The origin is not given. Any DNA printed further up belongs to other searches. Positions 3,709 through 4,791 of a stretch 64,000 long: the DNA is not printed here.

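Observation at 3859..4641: Fic/Doc-fold protein with the catalytic His replaced by Gln and a Doc-like NKR signature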

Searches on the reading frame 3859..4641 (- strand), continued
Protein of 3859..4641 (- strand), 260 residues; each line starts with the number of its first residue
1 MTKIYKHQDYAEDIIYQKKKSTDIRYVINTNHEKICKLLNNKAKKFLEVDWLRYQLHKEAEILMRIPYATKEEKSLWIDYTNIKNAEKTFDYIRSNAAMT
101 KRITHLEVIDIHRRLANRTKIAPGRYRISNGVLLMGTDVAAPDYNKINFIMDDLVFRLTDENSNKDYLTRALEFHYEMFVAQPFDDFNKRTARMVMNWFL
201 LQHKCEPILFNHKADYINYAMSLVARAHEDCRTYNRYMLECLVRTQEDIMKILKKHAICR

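Call 21: fold_search(model_id=the predicted structure, library=pdb)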
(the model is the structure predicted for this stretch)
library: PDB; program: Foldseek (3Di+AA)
matches with E <= 10: 254; with E <= 0.001: 52
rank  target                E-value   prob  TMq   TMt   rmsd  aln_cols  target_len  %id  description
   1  6i7l                  2.3e-09  1.00  0.73  0.58   9.5       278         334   20  Crystal structure of monomeric FICD mutant L258D complexed with MgAMP-PNP (released 2019-09-25)
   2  6i7k                  2.4e-09  1.00  0.60  0.48  11.8       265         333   20  Crystal structure of monomeric FICD mutant L258D complexed with MgATP (released 2019-09-25)
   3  9yz5_A                3.1e-09  1.00  0.61  0.49   9.8       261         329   20  human FicD bound with farnesyl pyrophosphate (released 2026-02-25)
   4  6i7g_B                6.9e-09  1.00  0.73  0.57   6.5       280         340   19  Crystal structure of dimeric wild type FICD complexed with ATP (released 2019-09-25)
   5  4u0z_B                6.9e-09  1.00  0.58  0.47  11.4       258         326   21  Eukaryotic Fic Domain containing protein with bound APCPP (released 2014-12-10)
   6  4u0z_D                7.2e-09  1.00  0.58  0.47  11.8       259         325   21  Eukaryotic Fic Domain containing protein with bound APCPP (released 2014-12-10)
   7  4u04_B                7.9e-09  1.00  0.70  0.57  10.5       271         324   20  Structure of a eukaryotic fic domain containing protein (released 2014-12-10)
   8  4u0z_G                8.3e-09  1.00  0.58  0.48  11.8       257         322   21  Eukaryotic Fic Domain containing protein with bound APCPP (released 2014-12-10)
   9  6i7h                  9.6e-09  1.00  0.59  0.47  11.6       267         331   20  Crystal structure of dimeric FICD mutant K256S (released 2019-09-25)
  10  4u0z_F                1.0e-08  1.00  0.62  0.51   8.5       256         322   19  Eukaryotic Fic Domain containing protein with bound APCPP (released 2014-12-10)
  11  4u04_A                1.1e-08  1.00  0.70  0.59   6.4       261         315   20  Structure of a eukaryotic fic domain containing protein (released 2014-12-10)
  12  4u0z_E                1.2e-08  1.00  0.58  0.47  11.8       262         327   21  Eukaryotic Fic Domain containing protein with bound APCPP (released 2014-12-10)
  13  4u0z_C                1.3e-08  1.00  0.58  0.47  11.7       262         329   21  Eukaryotic Fic Domain containing protein with bound APCPP (released 2014-12-10)
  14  4u0z_A                1.5e-08  1.00  0.62  0.51   8.5       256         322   19  Eukaryotic Fic Domain containing protein with bound APCPP (released 2014-12-10)
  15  4u0z_H                1.5e-08  1.00  0.65  0.54   7.9       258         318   19  Eukaryotic Fic Domain containing protein with bound APCPP (released 2014-12-10)
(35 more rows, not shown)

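Call 22: search_protein_families(library=pfam, proteins=[L001:6729-7655:+, P0094, P0102, P0110, P0146, P0091, P0118, P0068, P0145, P0062], max_evalue=0.01)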
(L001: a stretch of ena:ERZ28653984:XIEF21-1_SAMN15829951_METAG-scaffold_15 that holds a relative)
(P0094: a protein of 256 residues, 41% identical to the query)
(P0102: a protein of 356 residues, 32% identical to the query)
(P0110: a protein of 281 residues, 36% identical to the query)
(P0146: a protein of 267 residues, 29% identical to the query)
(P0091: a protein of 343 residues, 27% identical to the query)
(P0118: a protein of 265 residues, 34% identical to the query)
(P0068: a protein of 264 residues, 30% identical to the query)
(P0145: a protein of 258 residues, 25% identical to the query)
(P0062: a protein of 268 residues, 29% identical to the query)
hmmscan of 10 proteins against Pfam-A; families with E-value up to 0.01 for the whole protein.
L001:6729-7655:+ (308 aa): 3 families
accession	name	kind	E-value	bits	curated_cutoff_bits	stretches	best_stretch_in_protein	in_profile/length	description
PF01636.29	APH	-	2.5e-08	34.4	23.2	1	22-215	22-210/239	Phosphotransferase enzyme family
PF19974.5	TCAD9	-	5.5e-07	29.5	40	1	162-211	286-334/429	Ternary complex associated domain 9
PF01633.27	Choline_kinase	-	0.0015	18.4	29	1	145-211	151-200/300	Choline/ethanolamine kinase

P0094 (256 aa): 1 family
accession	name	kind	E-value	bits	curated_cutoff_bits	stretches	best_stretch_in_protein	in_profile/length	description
PF02661.23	Fic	-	1.5e-18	67.8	24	1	111-206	2-93/93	Fic/DOC family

P0102 (356 aa): 1 family
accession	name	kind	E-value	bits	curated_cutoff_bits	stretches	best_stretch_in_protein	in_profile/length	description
PF02661.23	Fic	-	4.5e-16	59.9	24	1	210-303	2-93/93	Fic/DOC family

P0110 (281 aa): 1 family
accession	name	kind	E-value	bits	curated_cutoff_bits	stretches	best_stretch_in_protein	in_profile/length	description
PF02661.23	Fic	-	1e-10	42.7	24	1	105-210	5-92/93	Fic/DOC family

P0146 (267 aa): 1 family
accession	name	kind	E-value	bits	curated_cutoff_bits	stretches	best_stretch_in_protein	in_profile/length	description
PF02661.23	Fic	-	4.6e-15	56.7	24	1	92-183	3-92/93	Fic/DOC family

P0091 (343 aa): 2 families
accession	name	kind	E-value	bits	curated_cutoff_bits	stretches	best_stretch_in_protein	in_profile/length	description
PF02661.23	Fic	-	3.8e-14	53.7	24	1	177-272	2-93/93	Fic/DOC family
PF21484.3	Chp1-like_PIN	-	0.0048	17.3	27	0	86-162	50-129/148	Chromo domain-containing protein 1-like, PIN domain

P0118 (265 aa): 1 family
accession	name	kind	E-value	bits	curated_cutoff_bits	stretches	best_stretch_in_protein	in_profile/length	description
PF02661.23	Fic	-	4e-16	60.1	24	1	91-185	2-93/93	Fic/DOC family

P0068 (264 aa): 1 family
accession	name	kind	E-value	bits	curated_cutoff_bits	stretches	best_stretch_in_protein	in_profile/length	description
PF02661.23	Fic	-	5.3e-11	43.6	24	1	89-182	2-93/93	Fic/DOC family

P0145 (258 aa): 1 family
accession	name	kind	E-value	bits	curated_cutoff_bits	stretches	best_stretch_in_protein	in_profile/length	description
PF02661.23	Fic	-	8.4e-12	46.2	24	1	101-197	2-93/93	Fic/DOC family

P0062 (268 aa): 1 family
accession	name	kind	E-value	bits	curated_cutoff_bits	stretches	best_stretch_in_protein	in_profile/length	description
PF02661.23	Fic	-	1.2e-14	55.3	24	1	88-184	1-91/93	Fic/DOC family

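Call 23: search_protein_families(library=ncbifam, proteins=[L001:6729-7655:+, P0094, P0102, P0110, P0146, P0091, P0118, P0068, P0145, P0062], max_evalue=0.01)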
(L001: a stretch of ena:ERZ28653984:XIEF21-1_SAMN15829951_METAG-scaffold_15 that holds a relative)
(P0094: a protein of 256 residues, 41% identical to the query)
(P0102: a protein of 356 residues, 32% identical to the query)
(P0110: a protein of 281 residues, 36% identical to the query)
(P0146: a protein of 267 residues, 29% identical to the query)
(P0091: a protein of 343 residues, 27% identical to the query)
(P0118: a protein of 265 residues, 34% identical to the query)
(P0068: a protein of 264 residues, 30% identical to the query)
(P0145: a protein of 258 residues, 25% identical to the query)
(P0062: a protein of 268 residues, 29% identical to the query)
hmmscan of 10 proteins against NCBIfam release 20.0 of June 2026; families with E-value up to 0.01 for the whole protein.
L001:6729-7655:+ (308 aa): 4 families
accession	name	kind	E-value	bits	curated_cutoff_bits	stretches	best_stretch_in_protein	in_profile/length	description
NF033692.1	APH_2pp_I_a_f_h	exception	2.8e-05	23.8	475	1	47-204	51-210/290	APH(2'')-Ia/If/Ih family aminoglycoside O-phosphotransferase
NF000498.2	APH_2pp_If_Ih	exception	3.8e-05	23.3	600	1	47-205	53-213/297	APH(2'')-If/Ih family aminoglycoside O-phosphotransferase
NF011460.0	PRK14879.1-1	equivalog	0.00064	18.9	199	0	150-200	104-155/232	Kae1-associated kinase Bud32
NF008738.0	PRK11768.1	equivalog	0.002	17.6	194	1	130-211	156-232/327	serine/threonine protein kinase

P0094 (256 aa): 3 families
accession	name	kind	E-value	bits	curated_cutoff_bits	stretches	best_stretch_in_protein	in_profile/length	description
TIGR02613.1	mob_myst_B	hypoth_equivalog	3.1e-06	27.2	124.4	1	69-208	10-143/186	mobile mystery protein B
NF046030.1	ProtAdlyltaseSoFic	equivalog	1.6e-05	24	550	1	144-225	148-228/361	protein adenylyltransferase Fic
TIGR01550.1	DOC_P1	subfamily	0.00029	21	38.65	1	182-214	60-92/122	type II toxin-antitoxin system death-on-curing family toxin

P0102 (356 aa): 1 family
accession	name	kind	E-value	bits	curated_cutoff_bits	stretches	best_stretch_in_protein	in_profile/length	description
TIGR02613.1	mob_myst_B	hypoth_equivalog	0.0015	18.4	124.4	1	233-314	73-152/186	mobile mystery protein B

P0110 (281 aa): 3 families
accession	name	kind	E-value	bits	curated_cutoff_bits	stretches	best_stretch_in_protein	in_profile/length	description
TIGR01550.1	DOC_P1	subfamily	0.0018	18.5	38.65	1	185-215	58-88/122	type II toxin-antitoxin system death-on-curing family toxin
NF045983.1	ProtAdnltaseVbhT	equivalog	0.0034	16.6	800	1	83-215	37-157/419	type II toxin-antitoxin system protein adenylyltransferase VbhT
NF041381.1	XopAC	subfamily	0.0056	15.4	450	1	140-229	342-429/451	XopAC/AvrAC family type III secretion system effector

P0146 (267 aa): 3 families
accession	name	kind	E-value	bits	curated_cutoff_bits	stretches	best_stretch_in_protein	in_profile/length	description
TIGR02613.1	mob_myst_B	hypoth_equivalog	4.4e-08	33.2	124.4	1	70-217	27-173/186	mobile mystery protein B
NF046029.1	ProtAdlyltaseNmFic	equivalog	2.8e-05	23.9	230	1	69-211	4-142/177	protein adenylyltransferase Fic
TIGR01550.1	DOC_P1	subfamily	0.0052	16.9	38.65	1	157-205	57-101/122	type II toxin-antitoxin system death-on-curing family toxin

P0091 (343 aa): 4 families
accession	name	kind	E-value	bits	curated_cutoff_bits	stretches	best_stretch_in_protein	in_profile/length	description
NF046030.1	ProtAdlyltaseSoFic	equivalog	1.8e-06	27.2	550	1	235-327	174-272/361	protein adenylyltransferase Fic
NF041381.1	XopAC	subfamily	0.00025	19.9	450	1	188-288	314-426/451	XopAC/AvrAC family type III secretion system effector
TIGR02613.1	mob_myst_B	hypoth_equivalog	0.0011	18.9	124.4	1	231-280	100-149/186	mobile mystery protein B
TIGR01550.1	DOC_P1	subfamily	0.0034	17.5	38.65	1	242-301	54-109/122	type II toxin-antitoxin system death-on-curing family toxin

P0118 (265 aa): 3 families
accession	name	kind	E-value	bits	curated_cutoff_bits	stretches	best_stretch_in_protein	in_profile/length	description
TIGR02613.1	mob_myst_B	hypoth_equivalog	1.9e-05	24.6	124.4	1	88-190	46-146/186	mobile mystery protein B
NF041381.1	XopAC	subfamily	4.5e-05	22.3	450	1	155-204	381-430/451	XopAC/AvrAC family type III secretion system effector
TIGR01550.1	DOC_P1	subfamily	0.0074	16.4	38.65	0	158-187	57-86/122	type II toxin-antitoxin system death-on-curing family toxin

P0068 (264 aa): 4 families
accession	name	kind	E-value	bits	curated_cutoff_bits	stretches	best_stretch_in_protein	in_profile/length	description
NF041381.1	XopAC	subfamily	5.8e-05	22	450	1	126-199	353-427/451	XopAC/AvrAC family type III secretion system effector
TIGR02613.1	mob_myst_B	hypoth_equivalog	0.00015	21.7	124.4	1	68-195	27-153/186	mobile mystery protein B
TIGR01550.1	DOC_P1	subfamily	0.00017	21.8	38.65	1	132-188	32-90/122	type II toxin-antitoxin system death-on-curing family toxin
NF046029.1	ProtAdlyltaseNmFic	equivalog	0.00033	20.4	230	1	81-206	19-139/177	protein adenylyltransferase Fic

P0145 (258 aa): 3 families
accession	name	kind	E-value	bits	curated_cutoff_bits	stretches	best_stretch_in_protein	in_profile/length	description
TIGR02613.1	mob_myst_B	hypoth_equivalog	0.00042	20.3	124.4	1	124-201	70-145/186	mobile mystery protein B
TIGR01550.1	DOC_P1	subfamily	0.0063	16.7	38.65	0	140-216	25-102/122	type II toxin-antitoxin system death-on-curing family toxin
NF046030.1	ProtAdlyltaseSoFic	equivalog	0.0093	14.9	550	0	134-236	146-256/361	protein adenylyltransferase Fic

P0062 (268 aa): 2 families
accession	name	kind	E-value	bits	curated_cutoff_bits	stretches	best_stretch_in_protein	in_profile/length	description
NF041381.1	XopAC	subfamily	1.6e-11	43.6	450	1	14-200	232-423/451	XopAC/AvrAC family type III secretion system effector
NF046030.1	ProtAdlyltaseSoFic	equivalog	3e-06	26.4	550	1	125-232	150-263/361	protein adenylyltransferase Fic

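Call 47: search_protein_families(library=padloc, proteins=[window:3859-4641:-, L001:6729-7655:+, L001:6001-6726:+], max_evalue=0.01)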
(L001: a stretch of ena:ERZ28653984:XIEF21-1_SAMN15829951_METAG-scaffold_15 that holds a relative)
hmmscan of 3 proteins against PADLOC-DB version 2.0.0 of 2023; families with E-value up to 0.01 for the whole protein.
window:3859-4641:- (260 aa): 5 families
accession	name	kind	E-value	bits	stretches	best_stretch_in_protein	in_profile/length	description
PDLC04840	PDC-S04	-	2.4e-14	51.6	1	80-219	51-195/227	-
PDLC03963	SoFic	-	1.5e-10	39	1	80-255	91-273/361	-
PDLC04836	PDC-S04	-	6e-10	36.7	1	72-256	60-237/244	-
PDLC04837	PDC-S04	-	4.4e-09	34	1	79-244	63-226/234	-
PDLC04839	PDC-S04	-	9.4e-06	23.4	1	82-238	38-198/205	-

L001:6729-7655:+ (308 aa): 0 families

L001:6001-6726:+ (241 aa): 8 families
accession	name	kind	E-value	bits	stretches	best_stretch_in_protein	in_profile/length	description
PDLC03963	SoFic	-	1.6e-15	55.4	1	18-238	54-274/361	-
PDLC04836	PDC-S04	-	5.6e-14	49.9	1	54-221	59-224/244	-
PDLC04840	PDC-S04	-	3.9e-13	47.7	1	71-207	59-198/227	-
PDLC04837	PDC-S04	-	4.7e-13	47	1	66-226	67-226/234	-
PDLC04839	PDC-S04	-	9.5e-13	46.3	1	79-224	54-202/205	-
PDLC04838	PDC-S04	-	2.4e-06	25.5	1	130-227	110-205/209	-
PDLC04966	PDC-S24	-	0.00085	16.3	1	81-189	229-343/497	-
PDLC04965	PDC-S23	-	0.004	14.6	1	149-196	245-291/327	-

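Call 48: find_encoding_contigs(protein=P0050, flank=5000, max_places=4)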
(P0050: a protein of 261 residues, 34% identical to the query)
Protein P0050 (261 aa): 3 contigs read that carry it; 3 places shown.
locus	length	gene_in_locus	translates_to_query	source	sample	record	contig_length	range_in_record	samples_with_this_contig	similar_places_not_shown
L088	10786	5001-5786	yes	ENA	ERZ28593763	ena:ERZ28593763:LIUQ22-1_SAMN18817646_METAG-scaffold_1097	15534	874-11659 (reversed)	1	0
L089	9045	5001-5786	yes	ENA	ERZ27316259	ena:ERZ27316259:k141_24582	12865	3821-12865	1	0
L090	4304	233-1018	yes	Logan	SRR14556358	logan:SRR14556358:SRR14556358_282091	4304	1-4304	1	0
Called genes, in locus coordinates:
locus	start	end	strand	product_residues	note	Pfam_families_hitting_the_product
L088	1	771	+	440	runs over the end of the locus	PF13432:TPR_16, PF13414:TPR_11 (weak), PF01209:Ubie_methyltran, PF13489:Methyltransf_23, PF13847:Methyltransf_31, PF08241:Methyltransf_11, PF08242:Methyltransf_12, PF13649:Methyltransf_25, +5 more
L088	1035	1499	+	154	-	PF00436:SSB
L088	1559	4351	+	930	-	PF00521:DNA_topoisoIV, PF03989:DNA_gyraseA_C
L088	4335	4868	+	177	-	PF00160:Pro_isomerase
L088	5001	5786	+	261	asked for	PF02661:Fic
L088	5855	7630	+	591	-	PF01368:DHH, PF02272:DHHA1, PF17768:RecJ_OB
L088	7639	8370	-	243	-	PF01643:Acyl-ACP_TE, PF13279:4HBT_2 (faint), PF20791:Acyl-ACP_TE_C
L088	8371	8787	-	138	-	PF01503:PRA-PH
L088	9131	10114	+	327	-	PF13576:Pentapeptide_3 (weak)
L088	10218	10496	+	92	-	-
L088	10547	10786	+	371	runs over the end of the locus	?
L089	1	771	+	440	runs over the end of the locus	PF13432:TPR_16, PF13414:TPR_11 (weak), PF01209:Ubie_methyltran, PF13489:Methyltransf_23, PF13847:Methyltransf_31, PF08241:Methyltransf_11, PF08242:Methyltransf_12, PF13649:Methyltransf_25, +5 more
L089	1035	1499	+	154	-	PF00436:SSB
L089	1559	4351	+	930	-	PF00521:DNA_topoisoIV, PF03989:DNA_gyraseA_C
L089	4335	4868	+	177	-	PF00160:Pro_isomerase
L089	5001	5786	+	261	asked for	PF02661:Fic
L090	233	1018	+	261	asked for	PF02661:Fic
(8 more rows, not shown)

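Call 49: find_encoding_contigs(protein=P0094, flank=5000, max_places=4)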
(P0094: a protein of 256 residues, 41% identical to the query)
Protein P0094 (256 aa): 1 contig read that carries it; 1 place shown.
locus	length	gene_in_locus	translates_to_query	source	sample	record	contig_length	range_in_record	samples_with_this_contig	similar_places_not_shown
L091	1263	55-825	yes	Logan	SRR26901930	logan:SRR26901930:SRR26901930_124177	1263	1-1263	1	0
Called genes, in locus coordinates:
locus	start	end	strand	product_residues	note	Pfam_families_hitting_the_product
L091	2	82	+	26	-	?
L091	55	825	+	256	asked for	PF02661:Fic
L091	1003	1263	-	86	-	?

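Call 51: find_homologous_proteins(query=L001:6729-7655:+, max_evalue=0.001)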
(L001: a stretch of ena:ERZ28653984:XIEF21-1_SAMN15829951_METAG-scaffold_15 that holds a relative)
Query L001:6729-7655:+ (308 aa): 465 proteins with E <= 0.001 among 946 candidates; the best 120 are listed.
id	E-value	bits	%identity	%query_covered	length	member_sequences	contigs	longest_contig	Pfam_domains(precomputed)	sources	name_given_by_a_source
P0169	4.7e-202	688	98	100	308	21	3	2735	PF19974.6,PF01636.30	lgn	-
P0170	9.6e-176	601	84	100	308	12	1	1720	PF19974.6,PF01636.30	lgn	-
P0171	4.3e-134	465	66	100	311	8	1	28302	PF19974.6,PF01636.30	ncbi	-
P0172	6.9e-134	464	64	100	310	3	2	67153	PF19974.6,PF01633.27,PF01636.30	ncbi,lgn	-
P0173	7.9e-134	464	64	100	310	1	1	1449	PF19974.6,PF01633.27,PF01636.30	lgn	-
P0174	1.7e-133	463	67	100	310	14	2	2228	PF19974.6,PF01633.27,PF01636.30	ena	-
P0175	5.0e-133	461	63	99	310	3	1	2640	PF19974.6,PF01633.27,PF01636.30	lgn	-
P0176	4.1e-132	458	65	99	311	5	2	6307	PF19974.6,PF01633.27,PF01636.30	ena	-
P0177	6.6e-132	457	64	100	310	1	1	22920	PF19974.6,PF01636.30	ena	-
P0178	1.4e-131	456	62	99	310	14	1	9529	PF19974.6,PF01633.27,PF01636.30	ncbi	-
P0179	1.6e-131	456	64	100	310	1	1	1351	PF19974.6,PF01636.30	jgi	jgi:hypothetical protein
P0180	3.4e-131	455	65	97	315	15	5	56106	PF19974.6,PF01636.30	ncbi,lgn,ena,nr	ncbi:MAG: phosphotransferase [Alphaproteobacteria bacterium]|nr:phosphotransferase [Alphaproteobacte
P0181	5.9e-131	454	64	100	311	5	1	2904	PF19974.6,PF01636.30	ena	-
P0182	5.9e-131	454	64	100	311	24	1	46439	PF19974.6,PF01633.27,PF01636.30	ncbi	-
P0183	8.5e-131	454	65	100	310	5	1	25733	PF19974.6,PF01636.30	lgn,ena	-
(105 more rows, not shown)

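Call 61: search_solved_structures(query=A1, max_evalue=10, show_alignments=0)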
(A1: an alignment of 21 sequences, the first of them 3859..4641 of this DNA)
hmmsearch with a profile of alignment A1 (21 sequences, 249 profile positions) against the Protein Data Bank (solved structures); distinct sequences matched with E-value up to 10: 30.
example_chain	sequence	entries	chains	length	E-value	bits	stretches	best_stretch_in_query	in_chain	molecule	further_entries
6zmd_B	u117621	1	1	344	2.4e-19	72.9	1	81-239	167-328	Protein adenylyltransferase FICD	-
6i7g_A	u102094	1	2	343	3.4e-19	72.4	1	80-239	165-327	Adenosine monophosphate-protein transferase FICD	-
4u04_A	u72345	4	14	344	3.4e-19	72.4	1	80-239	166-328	Adenosine monophosphate-protein transferase FICD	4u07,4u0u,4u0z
6i7h_A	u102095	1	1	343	3.7e-19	72.3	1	81-239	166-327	Adenosine monophosphate-protein transferase FICD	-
6i7i_A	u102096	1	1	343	3.9e-19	72.3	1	82-239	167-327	Adenosine monophosphate-protein transferase FICD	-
6i7j_A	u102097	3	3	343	3.9e-19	72.2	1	81-239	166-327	Adenosine monophosphate-protein transferase FICD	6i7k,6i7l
4u0s_A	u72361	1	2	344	4.2e-19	72.1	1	81-239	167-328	Adenosine monophosphate-protein transferase FICD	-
9yz5_A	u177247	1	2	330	4.9e-19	71.9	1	80-238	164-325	Protein adenylyltransferase FICD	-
7b7z_A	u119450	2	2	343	5.4e-19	71.8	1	81-239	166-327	Protein adenylyltransferase FICD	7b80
5jj6_A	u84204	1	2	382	3.2e-16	62.7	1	89-230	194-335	Adenosine monophosphate-protein transferase FICD homolog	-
5jj7_A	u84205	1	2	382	3.3e-16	62.7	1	89-230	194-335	Adenosine monophosphate-protein transferase FICD homolog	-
4x2c_A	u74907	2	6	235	1.8e-08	37.3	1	47-195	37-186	Fic family protein putative filamentation induced by cAMP protein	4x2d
4x2e_A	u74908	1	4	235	2.1e-08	37.1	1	48-195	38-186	Fic family protein putative filamentation induced by cAMP protein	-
3cuc_A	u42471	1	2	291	3.8e-07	33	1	111-215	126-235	Protein of unknown function with a Fic domain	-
4rgl_A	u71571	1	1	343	1.3e-05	27.9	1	32-229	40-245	Filamentation induced by cAMP protein Fic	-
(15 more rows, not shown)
